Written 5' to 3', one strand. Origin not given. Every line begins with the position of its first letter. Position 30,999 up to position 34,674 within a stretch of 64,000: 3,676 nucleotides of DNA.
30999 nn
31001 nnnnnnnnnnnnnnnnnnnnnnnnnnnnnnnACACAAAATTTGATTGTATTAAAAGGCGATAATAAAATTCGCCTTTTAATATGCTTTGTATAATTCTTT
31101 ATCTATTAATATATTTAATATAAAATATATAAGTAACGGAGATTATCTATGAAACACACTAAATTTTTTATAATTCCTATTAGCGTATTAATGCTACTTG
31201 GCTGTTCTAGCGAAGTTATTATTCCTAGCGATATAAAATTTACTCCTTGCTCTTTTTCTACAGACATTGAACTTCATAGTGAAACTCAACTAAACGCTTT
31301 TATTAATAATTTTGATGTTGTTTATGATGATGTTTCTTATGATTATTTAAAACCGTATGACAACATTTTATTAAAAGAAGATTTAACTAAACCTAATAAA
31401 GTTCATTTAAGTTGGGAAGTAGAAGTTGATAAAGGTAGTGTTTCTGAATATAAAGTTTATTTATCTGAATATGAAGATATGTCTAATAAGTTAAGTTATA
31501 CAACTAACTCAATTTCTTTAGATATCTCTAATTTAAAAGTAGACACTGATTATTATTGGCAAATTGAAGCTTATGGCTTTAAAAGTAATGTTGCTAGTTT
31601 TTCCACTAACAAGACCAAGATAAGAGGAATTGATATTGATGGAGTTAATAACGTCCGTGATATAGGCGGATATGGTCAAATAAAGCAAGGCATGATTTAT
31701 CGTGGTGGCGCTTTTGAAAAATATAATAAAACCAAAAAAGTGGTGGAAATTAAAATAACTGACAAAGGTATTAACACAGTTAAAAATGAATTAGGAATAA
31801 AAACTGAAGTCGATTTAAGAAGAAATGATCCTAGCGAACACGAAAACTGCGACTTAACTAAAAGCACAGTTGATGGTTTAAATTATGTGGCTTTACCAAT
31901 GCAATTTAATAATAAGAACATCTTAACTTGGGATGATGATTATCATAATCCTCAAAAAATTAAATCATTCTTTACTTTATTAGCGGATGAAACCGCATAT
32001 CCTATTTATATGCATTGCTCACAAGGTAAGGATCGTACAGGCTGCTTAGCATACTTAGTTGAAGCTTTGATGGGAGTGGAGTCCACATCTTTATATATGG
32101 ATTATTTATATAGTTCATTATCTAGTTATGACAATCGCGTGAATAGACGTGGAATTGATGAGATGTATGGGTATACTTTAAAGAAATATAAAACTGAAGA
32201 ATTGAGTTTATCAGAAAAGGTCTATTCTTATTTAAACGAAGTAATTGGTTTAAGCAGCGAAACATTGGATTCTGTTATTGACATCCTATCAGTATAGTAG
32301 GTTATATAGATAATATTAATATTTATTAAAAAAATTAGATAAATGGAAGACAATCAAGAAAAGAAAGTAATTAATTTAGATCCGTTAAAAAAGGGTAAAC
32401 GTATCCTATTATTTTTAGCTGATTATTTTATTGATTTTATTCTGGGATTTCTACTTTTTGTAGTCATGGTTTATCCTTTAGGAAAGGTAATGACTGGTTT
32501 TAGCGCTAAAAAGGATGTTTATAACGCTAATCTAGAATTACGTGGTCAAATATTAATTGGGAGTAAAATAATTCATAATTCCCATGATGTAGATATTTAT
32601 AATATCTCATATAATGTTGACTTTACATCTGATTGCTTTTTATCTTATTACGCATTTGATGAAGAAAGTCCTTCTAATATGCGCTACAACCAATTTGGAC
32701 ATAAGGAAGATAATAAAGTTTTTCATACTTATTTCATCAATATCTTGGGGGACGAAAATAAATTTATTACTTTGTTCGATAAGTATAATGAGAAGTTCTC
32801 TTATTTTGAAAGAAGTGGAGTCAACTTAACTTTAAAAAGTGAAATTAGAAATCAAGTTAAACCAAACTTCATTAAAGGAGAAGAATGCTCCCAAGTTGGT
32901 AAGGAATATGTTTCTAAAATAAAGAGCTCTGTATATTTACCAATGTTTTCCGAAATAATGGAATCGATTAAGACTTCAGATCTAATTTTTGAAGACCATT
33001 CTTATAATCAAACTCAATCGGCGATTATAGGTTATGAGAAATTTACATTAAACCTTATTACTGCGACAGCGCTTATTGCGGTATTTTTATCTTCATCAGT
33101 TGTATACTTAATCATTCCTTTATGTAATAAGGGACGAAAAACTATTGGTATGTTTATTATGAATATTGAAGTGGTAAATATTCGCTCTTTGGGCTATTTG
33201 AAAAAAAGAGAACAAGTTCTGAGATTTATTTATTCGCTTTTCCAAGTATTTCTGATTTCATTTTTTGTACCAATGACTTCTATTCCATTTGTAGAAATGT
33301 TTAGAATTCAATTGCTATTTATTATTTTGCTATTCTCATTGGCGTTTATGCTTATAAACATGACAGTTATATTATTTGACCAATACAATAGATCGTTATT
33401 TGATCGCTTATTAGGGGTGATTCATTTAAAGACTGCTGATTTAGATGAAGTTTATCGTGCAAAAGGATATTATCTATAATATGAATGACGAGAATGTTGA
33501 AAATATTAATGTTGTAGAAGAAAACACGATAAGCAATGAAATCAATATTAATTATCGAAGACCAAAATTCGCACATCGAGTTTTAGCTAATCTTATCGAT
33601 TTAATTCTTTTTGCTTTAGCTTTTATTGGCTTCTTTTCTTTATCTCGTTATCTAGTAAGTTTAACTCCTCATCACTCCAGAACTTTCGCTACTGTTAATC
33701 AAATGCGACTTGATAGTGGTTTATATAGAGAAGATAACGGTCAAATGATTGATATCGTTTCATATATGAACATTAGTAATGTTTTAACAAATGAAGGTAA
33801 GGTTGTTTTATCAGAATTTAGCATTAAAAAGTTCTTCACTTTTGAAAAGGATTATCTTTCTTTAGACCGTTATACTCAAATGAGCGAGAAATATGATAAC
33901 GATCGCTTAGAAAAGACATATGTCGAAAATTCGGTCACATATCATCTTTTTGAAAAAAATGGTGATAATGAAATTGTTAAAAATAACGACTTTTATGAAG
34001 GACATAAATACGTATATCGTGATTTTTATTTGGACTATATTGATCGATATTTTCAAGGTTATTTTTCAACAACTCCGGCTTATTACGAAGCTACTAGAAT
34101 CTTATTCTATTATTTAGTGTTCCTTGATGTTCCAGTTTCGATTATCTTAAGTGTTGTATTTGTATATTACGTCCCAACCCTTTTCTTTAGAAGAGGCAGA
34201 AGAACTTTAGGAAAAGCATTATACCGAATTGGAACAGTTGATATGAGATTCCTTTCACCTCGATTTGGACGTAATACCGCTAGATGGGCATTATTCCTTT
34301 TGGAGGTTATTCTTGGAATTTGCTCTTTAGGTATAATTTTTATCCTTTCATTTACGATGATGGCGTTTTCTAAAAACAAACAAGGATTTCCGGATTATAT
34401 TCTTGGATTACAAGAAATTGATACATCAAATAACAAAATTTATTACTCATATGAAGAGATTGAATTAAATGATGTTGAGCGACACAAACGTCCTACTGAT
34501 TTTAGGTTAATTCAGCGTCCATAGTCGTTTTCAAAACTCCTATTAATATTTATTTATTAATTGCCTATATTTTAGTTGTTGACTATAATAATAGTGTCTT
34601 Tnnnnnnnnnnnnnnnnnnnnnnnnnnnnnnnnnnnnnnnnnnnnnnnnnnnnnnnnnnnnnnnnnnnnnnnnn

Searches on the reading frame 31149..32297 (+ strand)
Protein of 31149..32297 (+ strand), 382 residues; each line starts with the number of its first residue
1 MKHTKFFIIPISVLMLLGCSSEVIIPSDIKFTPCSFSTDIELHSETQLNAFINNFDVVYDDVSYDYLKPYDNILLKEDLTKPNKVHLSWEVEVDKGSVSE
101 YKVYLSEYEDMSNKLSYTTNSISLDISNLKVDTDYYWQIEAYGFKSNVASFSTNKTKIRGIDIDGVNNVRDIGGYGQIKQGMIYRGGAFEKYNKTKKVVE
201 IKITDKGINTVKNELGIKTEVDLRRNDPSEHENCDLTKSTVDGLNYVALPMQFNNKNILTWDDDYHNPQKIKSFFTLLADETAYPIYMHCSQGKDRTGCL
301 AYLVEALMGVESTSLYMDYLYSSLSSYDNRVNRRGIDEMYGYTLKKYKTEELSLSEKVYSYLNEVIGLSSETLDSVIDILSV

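Call 21: search_protein_families(library=pfam, proteins=[window:31149-32297:+], max_evalue=0.001)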
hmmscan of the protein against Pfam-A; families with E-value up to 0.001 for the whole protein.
window:31149-32297:+ (382 aa): 5 families
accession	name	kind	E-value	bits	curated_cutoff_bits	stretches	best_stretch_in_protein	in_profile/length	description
PF13350.11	Y_phosphatase3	-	3.9e-25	89.7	22.2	1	161-377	1-206/240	Tyrosine phosphatase family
PF03162.18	Y_phosphatase2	-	1.7e-10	41.2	27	1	213-323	29-131/165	Tyrosine phosphatase family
PF22741.1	PTP-NADK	-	2.1e-06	27.7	27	1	204-300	37-124/163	DSP-PTPase phosphatase fused to NAD+ Kinase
PF00041.27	fn3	-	0.00017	22.1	25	1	82-142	13-69/84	Fibronectin type III domain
PF00102.32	Y_phosphatase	-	0.00098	19.3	20.9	0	252-312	133-198/234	Protein-tyrosine phosphatase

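Call 70: search_protein_families(library=ncbifam, proteins=[window:31149-32297:+], max_evalue=0.001)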
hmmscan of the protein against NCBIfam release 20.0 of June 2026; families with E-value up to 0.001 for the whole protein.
window:31149-32297:+ (382 aa): 0 families

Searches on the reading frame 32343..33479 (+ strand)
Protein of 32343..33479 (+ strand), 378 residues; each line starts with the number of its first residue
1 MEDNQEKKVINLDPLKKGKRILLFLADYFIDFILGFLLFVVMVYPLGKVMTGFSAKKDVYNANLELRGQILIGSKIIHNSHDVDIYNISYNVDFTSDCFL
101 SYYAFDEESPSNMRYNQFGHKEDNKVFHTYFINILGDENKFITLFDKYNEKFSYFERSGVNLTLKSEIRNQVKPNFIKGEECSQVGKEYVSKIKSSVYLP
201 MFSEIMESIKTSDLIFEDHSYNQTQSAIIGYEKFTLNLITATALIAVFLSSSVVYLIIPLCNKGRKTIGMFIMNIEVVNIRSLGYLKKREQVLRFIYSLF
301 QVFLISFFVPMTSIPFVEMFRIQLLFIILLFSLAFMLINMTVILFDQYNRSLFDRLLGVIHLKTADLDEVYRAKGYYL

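Call 21: search_protein_families(library=pfam, proteins=[window:32343-33479:+], max_evalue=0.001)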
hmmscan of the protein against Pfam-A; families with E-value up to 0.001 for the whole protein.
window:32343-33479:+ (378 aa): 1 family
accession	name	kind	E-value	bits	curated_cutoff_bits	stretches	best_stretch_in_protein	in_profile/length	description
PF06271.18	RDD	-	1e-09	39.3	24.1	1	236-357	41-136/137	RDD family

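Call 70: search_protein_families(library=ncbifam, proteins=[window:32343-33479:+], max_evalue=0.001)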
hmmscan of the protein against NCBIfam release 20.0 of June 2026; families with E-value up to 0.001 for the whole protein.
window:32343-33479:+ (378 aa): 0 families

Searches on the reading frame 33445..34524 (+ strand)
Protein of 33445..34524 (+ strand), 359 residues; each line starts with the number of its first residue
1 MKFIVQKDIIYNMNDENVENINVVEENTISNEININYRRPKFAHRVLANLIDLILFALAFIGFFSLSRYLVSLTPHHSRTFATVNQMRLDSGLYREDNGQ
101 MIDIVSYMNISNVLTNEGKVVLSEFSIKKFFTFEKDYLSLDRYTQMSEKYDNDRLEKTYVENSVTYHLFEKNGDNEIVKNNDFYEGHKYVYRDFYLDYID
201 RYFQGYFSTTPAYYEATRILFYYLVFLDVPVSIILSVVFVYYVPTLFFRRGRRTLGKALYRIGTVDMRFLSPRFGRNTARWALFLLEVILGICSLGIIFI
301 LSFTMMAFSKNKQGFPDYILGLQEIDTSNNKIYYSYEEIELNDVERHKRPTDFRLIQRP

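Call 21: search_protein_families(library=pfam, proteins=[window:33445-34524:+], max_evalue=0.001)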
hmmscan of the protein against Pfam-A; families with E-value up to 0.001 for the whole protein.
window:33445-34524:+ (359 aa): 1 family
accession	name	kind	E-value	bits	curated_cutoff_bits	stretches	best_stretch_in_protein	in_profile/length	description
PF06271.18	RDD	-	1e-11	45.7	24.1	1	227-320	46-136/137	RDD family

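Call 70: search_protein_families(library=ncbifam, proteins=[window:33445-34524:+], max_evalue=0.001)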
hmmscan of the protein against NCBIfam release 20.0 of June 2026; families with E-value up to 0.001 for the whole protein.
window:33445-34524:+ (359 aa): 0 families
